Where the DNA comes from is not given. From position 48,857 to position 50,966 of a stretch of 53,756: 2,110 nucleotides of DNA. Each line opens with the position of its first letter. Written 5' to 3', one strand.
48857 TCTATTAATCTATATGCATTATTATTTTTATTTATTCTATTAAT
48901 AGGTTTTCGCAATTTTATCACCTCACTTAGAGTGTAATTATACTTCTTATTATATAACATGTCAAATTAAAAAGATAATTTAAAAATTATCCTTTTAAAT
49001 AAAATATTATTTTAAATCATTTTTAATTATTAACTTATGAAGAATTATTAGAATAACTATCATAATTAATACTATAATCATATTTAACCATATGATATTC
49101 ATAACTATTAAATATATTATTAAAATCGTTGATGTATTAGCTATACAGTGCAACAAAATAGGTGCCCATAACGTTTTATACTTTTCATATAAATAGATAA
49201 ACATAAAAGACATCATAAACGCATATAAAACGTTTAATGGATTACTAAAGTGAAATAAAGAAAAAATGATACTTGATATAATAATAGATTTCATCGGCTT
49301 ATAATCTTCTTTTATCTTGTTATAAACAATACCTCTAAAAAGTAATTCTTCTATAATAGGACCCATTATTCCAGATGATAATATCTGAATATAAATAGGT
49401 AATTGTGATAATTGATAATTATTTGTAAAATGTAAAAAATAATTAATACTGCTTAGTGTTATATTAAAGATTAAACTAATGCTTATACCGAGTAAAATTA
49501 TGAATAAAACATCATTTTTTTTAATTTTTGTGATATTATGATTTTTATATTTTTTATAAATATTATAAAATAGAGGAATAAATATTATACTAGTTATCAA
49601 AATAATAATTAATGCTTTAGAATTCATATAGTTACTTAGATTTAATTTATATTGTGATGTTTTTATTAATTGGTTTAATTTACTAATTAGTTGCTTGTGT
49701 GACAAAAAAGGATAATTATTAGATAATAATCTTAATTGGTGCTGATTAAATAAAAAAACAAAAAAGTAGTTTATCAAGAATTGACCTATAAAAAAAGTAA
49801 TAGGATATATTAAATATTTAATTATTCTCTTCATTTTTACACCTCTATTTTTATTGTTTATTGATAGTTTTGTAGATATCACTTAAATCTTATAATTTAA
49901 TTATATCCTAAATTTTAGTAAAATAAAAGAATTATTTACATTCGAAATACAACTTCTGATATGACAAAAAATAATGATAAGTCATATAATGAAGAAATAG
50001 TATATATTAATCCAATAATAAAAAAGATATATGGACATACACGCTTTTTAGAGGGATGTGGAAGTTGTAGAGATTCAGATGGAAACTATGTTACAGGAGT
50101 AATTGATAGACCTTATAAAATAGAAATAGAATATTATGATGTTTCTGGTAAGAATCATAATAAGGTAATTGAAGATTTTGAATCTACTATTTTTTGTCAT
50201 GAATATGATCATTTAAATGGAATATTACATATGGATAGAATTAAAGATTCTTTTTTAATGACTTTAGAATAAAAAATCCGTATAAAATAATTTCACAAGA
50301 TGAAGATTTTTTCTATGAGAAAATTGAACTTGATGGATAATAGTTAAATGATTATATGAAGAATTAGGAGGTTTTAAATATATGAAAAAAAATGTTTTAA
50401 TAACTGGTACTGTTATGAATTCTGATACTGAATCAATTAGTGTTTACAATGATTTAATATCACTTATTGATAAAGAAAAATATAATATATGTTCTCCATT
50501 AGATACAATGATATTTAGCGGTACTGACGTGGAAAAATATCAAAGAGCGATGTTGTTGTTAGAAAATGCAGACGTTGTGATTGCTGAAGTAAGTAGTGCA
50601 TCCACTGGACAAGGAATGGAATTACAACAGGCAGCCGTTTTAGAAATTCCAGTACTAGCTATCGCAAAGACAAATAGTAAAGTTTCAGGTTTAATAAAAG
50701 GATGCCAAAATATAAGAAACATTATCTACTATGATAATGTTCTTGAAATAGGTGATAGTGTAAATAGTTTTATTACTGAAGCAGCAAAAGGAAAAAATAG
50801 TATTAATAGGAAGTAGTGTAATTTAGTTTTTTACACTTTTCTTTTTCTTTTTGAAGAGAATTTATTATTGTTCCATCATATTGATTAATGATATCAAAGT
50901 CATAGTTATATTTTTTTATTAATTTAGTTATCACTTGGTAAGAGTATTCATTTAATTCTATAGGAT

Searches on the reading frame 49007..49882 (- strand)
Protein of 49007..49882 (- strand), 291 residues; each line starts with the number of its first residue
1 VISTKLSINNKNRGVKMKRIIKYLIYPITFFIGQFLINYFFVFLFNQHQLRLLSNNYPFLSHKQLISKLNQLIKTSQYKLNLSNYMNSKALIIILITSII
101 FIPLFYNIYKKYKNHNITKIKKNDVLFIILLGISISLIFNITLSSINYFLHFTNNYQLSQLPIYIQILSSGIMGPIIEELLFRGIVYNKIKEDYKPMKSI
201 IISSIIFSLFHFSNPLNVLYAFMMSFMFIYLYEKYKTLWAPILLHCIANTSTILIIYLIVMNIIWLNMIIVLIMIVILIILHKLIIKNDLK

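Call 36: search_protein_families(library=pfam, proteins=[window:49007-49882:-], max_evalue=0.00001)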
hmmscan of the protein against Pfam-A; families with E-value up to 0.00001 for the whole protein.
window:49007-49882:- (291 aa): 1 family
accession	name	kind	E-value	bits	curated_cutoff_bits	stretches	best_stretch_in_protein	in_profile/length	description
PF02517.21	Rce1-like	-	9.5e-25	87.2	22.4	1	164-250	5-92/93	Type II CAAX prenyl endopeptidase Rce1-like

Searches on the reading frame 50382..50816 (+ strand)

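Call 68: search_protein_families(library=pfam, proteins=[window:50382-50816:+], max_evalue=0.001)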
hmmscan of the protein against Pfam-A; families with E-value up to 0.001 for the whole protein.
window:50382-50816:+ (144 aa): 1 family
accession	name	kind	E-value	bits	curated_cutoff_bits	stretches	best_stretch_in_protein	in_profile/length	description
PF05014.21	Nuc_deoxyrib_tr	-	7.3e-05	23.3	28.8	1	18-101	13-103/117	Nucleoside 2-deoxyribosyltransferase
